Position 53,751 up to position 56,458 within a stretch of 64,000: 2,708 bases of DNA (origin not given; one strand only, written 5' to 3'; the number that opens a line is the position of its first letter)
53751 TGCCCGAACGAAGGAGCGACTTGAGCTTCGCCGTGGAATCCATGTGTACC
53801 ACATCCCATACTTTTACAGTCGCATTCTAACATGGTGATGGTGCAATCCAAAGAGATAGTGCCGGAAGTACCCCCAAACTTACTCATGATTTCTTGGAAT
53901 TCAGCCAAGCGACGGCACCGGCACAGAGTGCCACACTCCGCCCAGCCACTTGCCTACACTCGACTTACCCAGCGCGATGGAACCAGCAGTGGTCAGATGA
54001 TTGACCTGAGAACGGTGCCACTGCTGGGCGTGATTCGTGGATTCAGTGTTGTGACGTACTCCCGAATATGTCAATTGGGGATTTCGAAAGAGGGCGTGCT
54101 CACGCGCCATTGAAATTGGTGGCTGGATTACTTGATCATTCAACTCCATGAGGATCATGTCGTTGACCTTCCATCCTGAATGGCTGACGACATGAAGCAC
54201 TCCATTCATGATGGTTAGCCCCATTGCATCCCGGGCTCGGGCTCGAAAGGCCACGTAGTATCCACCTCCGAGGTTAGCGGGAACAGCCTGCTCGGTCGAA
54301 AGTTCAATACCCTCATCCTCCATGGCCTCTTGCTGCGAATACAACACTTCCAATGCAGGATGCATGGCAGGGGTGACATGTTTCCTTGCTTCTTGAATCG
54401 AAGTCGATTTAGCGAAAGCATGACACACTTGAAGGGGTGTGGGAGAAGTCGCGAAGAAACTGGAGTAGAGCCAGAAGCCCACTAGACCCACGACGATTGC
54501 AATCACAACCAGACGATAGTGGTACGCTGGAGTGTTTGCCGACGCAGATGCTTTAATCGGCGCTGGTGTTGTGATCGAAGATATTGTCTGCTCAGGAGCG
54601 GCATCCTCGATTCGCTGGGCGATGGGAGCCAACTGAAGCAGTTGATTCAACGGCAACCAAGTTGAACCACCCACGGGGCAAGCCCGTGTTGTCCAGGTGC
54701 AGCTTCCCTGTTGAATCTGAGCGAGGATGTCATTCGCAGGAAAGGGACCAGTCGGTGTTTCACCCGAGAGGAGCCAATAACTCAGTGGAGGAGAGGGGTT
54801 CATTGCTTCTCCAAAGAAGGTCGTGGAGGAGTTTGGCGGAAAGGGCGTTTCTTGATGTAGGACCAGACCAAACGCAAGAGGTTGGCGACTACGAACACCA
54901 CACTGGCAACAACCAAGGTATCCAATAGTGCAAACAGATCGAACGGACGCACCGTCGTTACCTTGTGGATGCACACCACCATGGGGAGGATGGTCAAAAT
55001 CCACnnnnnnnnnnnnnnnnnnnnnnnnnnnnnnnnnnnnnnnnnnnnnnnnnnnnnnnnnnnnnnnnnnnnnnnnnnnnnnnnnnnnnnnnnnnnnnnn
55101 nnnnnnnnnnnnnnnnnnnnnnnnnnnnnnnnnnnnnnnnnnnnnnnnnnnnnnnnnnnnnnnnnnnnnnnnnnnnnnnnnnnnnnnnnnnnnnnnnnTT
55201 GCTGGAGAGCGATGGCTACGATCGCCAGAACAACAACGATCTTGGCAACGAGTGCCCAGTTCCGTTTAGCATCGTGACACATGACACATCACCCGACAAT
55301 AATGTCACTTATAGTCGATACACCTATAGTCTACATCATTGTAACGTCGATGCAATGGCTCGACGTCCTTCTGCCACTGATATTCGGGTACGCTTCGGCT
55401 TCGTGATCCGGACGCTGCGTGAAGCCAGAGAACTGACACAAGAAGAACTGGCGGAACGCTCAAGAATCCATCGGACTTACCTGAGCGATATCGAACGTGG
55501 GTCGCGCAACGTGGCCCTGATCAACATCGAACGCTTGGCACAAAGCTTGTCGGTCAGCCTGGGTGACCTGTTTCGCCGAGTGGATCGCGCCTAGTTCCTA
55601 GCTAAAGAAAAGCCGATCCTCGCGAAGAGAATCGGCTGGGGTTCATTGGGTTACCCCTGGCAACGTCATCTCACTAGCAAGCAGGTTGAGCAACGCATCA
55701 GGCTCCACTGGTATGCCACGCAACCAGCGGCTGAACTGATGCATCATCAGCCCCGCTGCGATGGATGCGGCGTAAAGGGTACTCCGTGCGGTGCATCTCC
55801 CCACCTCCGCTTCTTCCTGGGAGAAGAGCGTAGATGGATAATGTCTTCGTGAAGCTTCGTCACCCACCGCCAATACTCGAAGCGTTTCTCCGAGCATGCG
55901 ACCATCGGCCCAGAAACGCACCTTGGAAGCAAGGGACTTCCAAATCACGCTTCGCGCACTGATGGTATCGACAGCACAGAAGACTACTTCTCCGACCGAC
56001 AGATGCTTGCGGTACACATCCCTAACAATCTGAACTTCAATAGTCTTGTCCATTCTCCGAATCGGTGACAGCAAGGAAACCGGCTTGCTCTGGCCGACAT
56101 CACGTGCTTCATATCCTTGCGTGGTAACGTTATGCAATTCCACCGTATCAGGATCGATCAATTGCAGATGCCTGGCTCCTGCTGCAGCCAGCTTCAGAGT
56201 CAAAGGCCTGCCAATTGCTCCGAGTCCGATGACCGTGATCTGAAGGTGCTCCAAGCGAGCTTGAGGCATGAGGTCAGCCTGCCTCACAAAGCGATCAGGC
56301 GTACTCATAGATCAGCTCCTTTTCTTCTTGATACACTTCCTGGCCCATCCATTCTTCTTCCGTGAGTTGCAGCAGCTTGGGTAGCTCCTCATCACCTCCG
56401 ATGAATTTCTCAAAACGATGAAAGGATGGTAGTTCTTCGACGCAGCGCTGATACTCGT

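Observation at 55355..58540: Second, diverged copy of the Ubl-E2-JAMM-E1 cassette, inverted and adjacent to a large serine recombinase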

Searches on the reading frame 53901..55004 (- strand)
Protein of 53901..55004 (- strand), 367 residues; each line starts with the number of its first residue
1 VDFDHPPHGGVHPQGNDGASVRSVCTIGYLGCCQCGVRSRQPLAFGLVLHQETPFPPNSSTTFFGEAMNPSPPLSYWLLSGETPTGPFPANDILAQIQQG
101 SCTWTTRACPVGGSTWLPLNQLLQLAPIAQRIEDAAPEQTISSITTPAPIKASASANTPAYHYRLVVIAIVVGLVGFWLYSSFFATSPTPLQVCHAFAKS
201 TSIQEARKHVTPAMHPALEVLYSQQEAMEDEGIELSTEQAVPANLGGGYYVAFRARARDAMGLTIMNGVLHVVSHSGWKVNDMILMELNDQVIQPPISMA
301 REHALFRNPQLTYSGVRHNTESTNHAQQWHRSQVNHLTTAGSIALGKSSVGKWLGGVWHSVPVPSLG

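Call 4: search_protein_families(library=pfam, proteins=[window:53901-55004:-], max_evalue=0.01)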
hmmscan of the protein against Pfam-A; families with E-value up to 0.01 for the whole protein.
window:53901-55004:- (367 aa): 1 family
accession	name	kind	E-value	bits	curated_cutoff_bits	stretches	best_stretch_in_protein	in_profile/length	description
PF14237.11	GYF_2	-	0.0016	18.6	25.8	1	78-124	3-49/50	GYF domain 2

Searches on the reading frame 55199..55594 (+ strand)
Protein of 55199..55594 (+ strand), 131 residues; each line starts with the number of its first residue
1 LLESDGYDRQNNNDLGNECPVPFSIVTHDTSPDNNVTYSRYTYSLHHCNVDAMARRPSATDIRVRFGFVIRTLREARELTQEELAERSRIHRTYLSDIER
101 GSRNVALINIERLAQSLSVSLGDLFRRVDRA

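Call 4: search_protein_families(library=pfam, proteins=[window:55199-55594:+], max_evalue=0.01)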
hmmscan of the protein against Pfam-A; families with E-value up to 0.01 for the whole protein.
window:55199-55594:+ (131 aa): 7 families
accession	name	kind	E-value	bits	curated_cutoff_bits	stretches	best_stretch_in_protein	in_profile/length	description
PF01381.28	HTH_3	-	1.6e-14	54.1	23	1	70-124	1-55/55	Helix-turn-helix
PF13560.12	HTH_31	-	2.2e-11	44.3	27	1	65-120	1-57/64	Helix-turn-helix domain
PF13744.12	HTH_37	-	1.5e-07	31.5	27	1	51-117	4-68/80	Helix-turn-helix domain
PF12844.13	HTH_19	-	2e-07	31.3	30.2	1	70-129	4-63/64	Helix-turn-helix domain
PF13443.12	HTH_26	-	5.5e-07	30.2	22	1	70-129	2-62/63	Cro/C1-type HTH DNA-binding domain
PF13413.12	HTH_25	-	0.0002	21.5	24.6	1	71-101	3-33/62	Helix-turn-helix domain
PF01047.28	MarR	-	0.0013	19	24.6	0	69-97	8-36/59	MarR family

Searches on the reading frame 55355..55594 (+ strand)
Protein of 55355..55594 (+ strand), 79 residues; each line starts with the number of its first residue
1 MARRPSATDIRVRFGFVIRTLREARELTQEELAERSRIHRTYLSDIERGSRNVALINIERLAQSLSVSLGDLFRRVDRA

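Call 93: search_protein_families(library=phrogs, proteins=[window:55355-55594:+], max_evalue=0.001)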
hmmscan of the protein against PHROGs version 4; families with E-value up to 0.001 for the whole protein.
window:55355-55594:+ (79 aa): 17 families
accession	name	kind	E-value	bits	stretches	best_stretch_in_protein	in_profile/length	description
phrog_5823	-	transcription regulation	1.5e-11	45.1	1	13-73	6-67/404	transcriptional regulator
phrog_3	-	transcription regulation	2.4e-10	41.8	1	12-75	87-148/430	transcriptional repressor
phrog_8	-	transcription regulation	1.3e-09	39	1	16-74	79-217/346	transcriptional regulator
phrog_7241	-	transcription regulation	1.1e-08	36.1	1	18-72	66-120/122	transcriptional regulator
phrog_2439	-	transcription regulation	1.9e-07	31.3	1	17-68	11-62/367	transcriptional regulator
phrog_1373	-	transcription regulation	3.8e-07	31.2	1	17-67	67-117/166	transcriptional regulator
phrog_2967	-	transcription regulation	7.4e-07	29.9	1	13-73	10-70/225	transcriptional regulator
phrog_4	-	transcription regulation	7.7e-07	29.4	1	16-74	139-193/400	transcriptional repressor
phrog_2339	-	DNA, RNA and nucleotide metabolism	8.6e-06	26.7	1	8-53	20-66/98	HTH DNA binding protein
phrog_2328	-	transcription regulation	8.8e-06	26.5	1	18-74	20-76/128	transcriptional repressor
phrog_9908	-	DNA, RNA and nucleotide metabolism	1.3e-05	25.5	1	10-66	10-66/282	DNA binding protein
phrog_2104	-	unknown function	6.6e-05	24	1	18-52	44-78/103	-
phrog_21705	-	unknown function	0.00017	22.2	1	23-74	129-180/184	-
phrog_1468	-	transcription regulation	0.00046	20.8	1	14-51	8-45/67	transcriptional repressor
phrog_147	-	transcription regulation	0.00067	21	1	18-63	9-55/100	transcriptional regulator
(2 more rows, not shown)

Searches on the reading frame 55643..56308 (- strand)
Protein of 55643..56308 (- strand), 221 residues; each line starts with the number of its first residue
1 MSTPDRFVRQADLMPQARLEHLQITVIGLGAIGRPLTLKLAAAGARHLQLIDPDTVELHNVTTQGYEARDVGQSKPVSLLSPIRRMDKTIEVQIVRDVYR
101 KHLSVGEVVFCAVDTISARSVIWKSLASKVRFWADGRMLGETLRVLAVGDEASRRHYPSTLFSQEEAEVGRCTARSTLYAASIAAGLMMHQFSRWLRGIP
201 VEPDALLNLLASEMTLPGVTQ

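Call 4: search_protein_families(library=pfam, proteins=[window:55643-56308:-], max_evalue=0.01)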
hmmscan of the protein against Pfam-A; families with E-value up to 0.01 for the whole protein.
window:55643-56308:- (221 aa): 2 families
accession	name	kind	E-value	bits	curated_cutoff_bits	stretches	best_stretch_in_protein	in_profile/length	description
PF00899.27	ThiF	-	6.9e-21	74.9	28.1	1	15-199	14-205/238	ThiF family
PF02558.23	ApbA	-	0.0012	18.9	22.2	1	24-74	1-49/150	Ketopantoate reductase PanE/ApbA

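Call 5: search_protein_families(library=padloc, proteins=[window:55643-56308:-], max_evalue=0.01)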
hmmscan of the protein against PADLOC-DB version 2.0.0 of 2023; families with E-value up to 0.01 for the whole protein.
window:55643-56308:- (221 aa): 32 families (the best 25 are shown)
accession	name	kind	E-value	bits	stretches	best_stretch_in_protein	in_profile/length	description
PDLC00829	E1-E2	-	3e-15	54.3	1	12-132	162-288/426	E1-E2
PDLC00832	E1-E2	-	2.1e-12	44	1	16-126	333-443/588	E1-E2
PDLC00828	E1-E2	-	9e-12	43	1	14-123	168-284/431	E1-E2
PDLC00836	E1-E2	-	2.8e-11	40.7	1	16-95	336-416/602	E1-E2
PDLC00855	E1-E2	-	1.6e-10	38.7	1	16-96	297-377/579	E1-E2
PDLC00851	E1-E2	-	8.7e-10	36.1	1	18-127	237-346/491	E1-E2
PDLC00837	E1-E2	-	2e-09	34.7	1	18-116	322-424/593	E1-E2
PDLC00840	E1-E2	-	3.5e-08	30.9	1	18-85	210-277/458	E1-E2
PDLC00850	E1-E2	-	5.1e-08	29.8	1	21-101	314-394/566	E1-E2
PDLC00857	E1-E2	-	5.2e-08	29.8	1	12-104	337-429/589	E1-E2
PDLC00848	E1-E2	-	5.5e-08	29.5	1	17-100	370-453/607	E1-E2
PDLC00843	E1-E2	-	6.1e-08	29.6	1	17-85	314-382/575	E1-E2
PDLC00856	E1-E2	-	6.2e-08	29.6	1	20-96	321-397/573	E1-E2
PDLC00844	E1-E2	-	8.8e-08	29.2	1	16-81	271-336/489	E1-E2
PDLC00854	E1-E2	-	4.2e-07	27.2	1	7-84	347-428/605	E1-E2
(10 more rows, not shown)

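Call 12: search_solved_structures(query=window:55643-56308:-, max_evalue=0.001)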
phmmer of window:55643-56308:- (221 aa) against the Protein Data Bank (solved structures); distinct sequences matched with E-value up to 0.001: 26.
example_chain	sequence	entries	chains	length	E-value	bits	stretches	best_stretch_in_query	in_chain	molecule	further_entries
1jw9_B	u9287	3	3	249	9.7e-06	28.5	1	9-95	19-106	MOLYBDOPTERIN BIOSYNTHESIS MOEB PROTEIN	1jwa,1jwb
5ff5_A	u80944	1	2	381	1.2e-05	28.2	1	13-92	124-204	PaaA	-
1zud_1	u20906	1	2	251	2.6e-05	27.1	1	15-92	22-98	Adenylyltransferase thiF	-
1zfn_A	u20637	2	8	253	2.7e-05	27.1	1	15-92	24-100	Adenylyltransferase thiF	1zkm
3dbh_B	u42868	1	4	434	6.2e-05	25.9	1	17-130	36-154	NEDD8-activating enzyme E1 catalytic subunit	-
1r4m_B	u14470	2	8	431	6.2e-05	25.9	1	17-130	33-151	ubiquitin-activating enzyme E1C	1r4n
3dbr_B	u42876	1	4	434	6.3e-05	25.9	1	17-130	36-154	NEDD8-activating enzyme E1 catalytic subunit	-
3dbl_B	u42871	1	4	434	6.3e-05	25.9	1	17-130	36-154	NEDD8-activating enzyme E1 catalytic subunit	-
1tt5_B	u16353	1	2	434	6.4e-05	25.8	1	17-130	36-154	ubiquitin-activating enzyme E1C isoform 1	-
1yov_B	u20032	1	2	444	6.7e-05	25.8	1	17-130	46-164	Ubiquitin-activating enzyme E1C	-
3gzn_B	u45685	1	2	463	7.1e-05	25.7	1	17-130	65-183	NEDD8-activating enzyme E1 catalytic subunit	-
5tr4_A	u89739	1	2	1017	7.6e-05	25.6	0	18-120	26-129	Ubiquitin-activating enzyme E1 1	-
3cmm_A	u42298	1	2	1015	8.6e-05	25.4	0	18-120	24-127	Ubiquitin-activating enzyme E1 1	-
6nya_A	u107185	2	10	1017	8.6e-05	25.4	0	18-120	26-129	Ubiquitin-activating enzyme E1 1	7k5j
5l6h_A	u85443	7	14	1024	8.8e-05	25.4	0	18-120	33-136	Ubiquitin-activating enzyme E1 1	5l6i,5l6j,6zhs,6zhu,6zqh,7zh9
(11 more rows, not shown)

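Call 90: search_solved_structures(query=A9, max_evalue=0.001)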
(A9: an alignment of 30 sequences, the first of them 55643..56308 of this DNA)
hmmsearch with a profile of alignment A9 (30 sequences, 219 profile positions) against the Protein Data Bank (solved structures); distinct sequences matched with E-value up to 0.001: 76 (the best 60 are shown).
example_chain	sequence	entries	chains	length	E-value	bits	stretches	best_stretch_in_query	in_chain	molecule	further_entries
1zfn_A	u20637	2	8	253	5.7e-16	61.9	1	15-126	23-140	Adenylyltransferase thiF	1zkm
1zud_1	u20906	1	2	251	5.7e-16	61.9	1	15-126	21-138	Adenylyltransferase thiF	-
8se9_A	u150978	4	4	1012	2.8e-15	59.6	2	17-118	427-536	Ubiquitin-like modifier-activating enzyme 7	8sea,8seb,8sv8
8oif_A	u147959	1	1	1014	2.8e-15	59.6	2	17-118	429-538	Ubiquitin-like modifier-activating enzyme 7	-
9jtc_A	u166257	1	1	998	4.3e-15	59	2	17-104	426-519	UBA7 protein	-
5ff5_A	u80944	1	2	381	7.6e-15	58.2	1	10-96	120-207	PaaA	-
1jw9_B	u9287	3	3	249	9.3e-15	57.9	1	13-125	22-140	MOLYBDOPTERIN BIOSYNTHESIS MOEB PROTEIN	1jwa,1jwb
4ii2_A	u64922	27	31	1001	4.2e-14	55.8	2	8-113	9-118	Ubiquitin-activating enzyme E1 1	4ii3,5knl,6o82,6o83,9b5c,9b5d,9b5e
5um6_A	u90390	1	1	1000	4.2e-14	55.8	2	8-113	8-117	Ubiquitin-activating enzyme E1 1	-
5tr4_A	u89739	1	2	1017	5.7e-14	55.3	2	8-117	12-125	Ubiquitin-activating enzyme E1 1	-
6nya_A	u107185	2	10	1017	1.3e-13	54.2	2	8-117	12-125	Ubiquitin-activating enzyme E1 1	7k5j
3cmm_A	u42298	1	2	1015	1.3e-13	54.2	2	8-117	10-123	Ubiquitin-activating enzyme E1 1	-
5l6h_A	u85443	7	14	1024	1.3e-13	54.2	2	8-117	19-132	Ubiquitin-activating enzyme E1 1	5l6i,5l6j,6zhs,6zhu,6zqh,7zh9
4nnj_A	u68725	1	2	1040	1.3e-13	54.1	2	8-117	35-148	Ubiquitin-activating enzyme E1 1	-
6om4_A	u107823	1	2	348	3.2e-13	52.9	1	14-97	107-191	MccB protein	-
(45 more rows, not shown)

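Call 93: search_protein_families(library=phrogs, proteins=[window:55643-56308:-], max_evalue=0.001)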
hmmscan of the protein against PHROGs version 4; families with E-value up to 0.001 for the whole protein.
window:55643-56308:- (221 aa): 2 families
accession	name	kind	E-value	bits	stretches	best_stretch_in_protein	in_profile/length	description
phrog_19840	-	unknown function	9.2e-13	49.3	1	12-131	114-241/367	-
phrog_15670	-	unknown function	8.3e-12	46.1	1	20-196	20-199/228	-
